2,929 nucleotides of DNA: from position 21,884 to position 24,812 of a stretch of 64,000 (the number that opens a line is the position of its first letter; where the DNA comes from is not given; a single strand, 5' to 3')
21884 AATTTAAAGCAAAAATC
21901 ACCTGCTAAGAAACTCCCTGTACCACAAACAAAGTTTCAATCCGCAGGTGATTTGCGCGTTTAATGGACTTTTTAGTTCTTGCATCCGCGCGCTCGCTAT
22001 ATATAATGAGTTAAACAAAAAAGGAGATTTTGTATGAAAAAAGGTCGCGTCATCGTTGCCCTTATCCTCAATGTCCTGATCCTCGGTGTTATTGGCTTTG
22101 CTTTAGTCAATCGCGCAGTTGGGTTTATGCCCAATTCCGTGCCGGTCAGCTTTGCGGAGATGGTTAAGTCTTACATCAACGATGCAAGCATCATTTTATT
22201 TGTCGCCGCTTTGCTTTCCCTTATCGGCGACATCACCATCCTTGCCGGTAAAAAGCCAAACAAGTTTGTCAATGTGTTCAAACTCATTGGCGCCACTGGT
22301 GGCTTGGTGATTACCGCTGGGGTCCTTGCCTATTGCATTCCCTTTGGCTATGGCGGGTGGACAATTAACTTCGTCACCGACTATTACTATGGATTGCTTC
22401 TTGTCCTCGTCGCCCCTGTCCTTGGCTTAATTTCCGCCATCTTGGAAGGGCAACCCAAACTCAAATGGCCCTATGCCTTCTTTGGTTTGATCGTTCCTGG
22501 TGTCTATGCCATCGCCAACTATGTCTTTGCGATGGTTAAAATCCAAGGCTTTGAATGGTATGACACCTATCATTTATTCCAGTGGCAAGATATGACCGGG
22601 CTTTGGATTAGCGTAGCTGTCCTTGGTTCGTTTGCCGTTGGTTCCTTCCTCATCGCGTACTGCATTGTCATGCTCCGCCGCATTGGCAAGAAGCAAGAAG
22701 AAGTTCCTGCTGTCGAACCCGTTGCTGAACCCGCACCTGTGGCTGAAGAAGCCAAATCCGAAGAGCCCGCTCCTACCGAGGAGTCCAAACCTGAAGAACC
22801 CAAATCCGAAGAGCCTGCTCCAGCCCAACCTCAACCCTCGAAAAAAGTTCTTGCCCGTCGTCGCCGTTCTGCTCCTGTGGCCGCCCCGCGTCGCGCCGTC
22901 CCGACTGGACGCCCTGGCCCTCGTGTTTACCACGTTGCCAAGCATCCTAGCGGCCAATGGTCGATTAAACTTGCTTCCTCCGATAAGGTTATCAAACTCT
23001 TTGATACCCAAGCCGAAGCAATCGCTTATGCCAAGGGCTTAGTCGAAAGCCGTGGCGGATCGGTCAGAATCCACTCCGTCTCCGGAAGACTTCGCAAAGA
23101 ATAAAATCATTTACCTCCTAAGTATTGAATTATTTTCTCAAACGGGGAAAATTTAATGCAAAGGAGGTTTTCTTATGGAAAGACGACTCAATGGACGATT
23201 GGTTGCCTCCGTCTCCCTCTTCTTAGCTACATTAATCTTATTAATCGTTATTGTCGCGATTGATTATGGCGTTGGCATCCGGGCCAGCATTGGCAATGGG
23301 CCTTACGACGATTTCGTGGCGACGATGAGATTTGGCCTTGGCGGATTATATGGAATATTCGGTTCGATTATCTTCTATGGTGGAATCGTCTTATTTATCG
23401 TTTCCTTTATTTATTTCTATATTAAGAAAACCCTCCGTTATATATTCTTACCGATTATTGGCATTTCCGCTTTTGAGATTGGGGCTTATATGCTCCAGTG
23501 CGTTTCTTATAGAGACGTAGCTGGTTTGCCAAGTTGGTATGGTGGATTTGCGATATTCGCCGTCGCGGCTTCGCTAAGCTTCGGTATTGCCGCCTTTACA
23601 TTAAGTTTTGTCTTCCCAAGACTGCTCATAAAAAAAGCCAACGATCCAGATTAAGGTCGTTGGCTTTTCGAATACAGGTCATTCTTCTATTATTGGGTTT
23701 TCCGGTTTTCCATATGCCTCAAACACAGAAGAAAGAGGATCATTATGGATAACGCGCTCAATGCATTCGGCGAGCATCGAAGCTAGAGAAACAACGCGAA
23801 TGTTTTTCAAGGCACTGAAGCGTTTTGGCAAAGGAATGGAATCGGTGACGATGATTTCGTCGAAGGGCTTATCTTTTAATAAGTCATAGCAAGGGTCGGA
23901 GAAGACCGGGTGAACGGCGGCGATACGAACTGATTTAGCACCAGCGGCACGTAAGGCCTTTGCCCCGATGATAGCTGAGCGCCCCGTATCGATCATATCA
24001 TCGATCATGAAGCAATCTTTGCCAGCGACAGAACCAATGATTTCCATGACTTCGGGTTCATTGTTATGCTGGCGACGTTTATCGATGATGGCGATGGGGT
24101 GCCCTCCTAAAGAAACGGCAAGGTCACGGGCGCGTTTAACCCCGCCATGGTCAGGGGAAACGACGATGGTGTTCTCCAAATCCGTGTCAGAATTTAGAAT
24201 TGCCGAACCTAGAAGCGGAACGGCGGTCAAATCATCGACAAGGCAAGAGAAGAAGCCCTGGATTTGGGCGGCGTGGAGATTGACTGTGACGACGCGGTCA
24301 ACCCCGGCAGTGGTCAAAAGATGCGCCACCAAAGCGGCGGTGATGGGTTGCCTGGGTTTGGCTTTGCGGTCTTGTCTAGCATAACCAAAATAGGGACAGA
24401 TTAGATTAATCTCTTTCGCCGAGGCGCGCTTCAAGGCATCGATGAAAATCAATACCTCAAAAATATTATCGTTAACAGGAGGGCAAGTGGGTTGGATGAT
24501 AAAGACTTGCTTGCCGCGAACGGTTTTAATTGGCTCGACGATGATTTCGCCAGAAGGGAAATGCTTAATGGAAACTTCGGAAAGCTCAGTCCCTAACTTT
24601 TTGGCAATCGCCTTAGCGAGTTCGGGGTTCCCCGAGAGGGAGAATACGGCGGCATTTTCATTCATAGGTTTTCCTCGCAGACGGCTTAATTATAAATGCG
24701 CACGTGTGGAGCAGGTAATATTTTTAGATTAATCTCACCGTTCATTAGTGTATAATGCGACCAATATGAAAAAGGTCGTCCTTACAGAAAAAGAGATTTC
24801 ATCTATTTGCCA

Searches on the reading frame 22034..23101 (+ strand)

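Call 60: search_protein_families(library=pfam, proteins=[window:22034-23101:+], max_evalue=0.00001)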
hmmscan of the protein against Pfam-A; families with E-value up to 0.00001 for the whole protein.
window:22034-23101:+ (356 aa): 1 family
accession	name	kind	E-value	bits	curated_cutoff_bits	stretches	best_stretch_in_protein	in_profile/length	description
PF09954.14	DUF2188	-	4.4e-13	49.6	22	1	299-356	1-59/62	Uncharacterized protein conserved in bacteria (DUF2188)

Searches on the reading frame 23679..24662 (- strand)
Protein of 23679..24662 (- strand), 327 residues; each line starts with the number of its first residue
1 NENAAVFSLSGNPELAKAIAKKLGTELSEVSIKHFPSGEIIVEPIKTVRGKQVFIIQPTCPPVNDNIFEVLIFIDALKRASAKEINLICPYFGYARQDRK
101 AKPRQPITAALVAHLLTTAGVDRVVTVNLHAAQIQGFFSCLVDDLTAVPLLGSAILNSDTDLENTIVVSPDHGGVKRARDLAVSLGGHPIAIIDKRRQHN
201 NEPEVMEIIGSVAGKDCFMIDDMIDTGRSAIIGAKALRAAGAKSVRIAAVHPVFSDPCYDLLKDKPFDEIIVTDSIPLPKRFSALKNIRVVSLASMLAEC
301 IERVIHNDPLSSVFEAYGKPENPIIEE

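Call 60: search_protein_families(library=pfam, proteins=[window:23679-24662:-], max_evalue=0.00001)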
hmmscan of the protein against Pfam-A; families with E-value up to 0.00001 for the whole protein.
window:23679-24662:- (327 aa): 3 families
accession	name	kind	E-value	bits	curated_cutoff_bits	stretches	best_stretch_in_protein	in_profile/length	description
PF13793.12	Pribosyltran_N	-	7e-51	171.4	25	1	5-120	2-117/117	N-terminal domain of ribose phosphate pyrophosphokinase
PF14572.12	Pribosyl_synth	-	8.9e-19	68.6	27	1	204-314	73-183/184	Phosphoribosyl synthetase-associated domain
PF00156.33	Pribosyltran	-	2.9e-17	62.9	26.3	1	156-270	22-140/158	Phosphoribosyl transferase domain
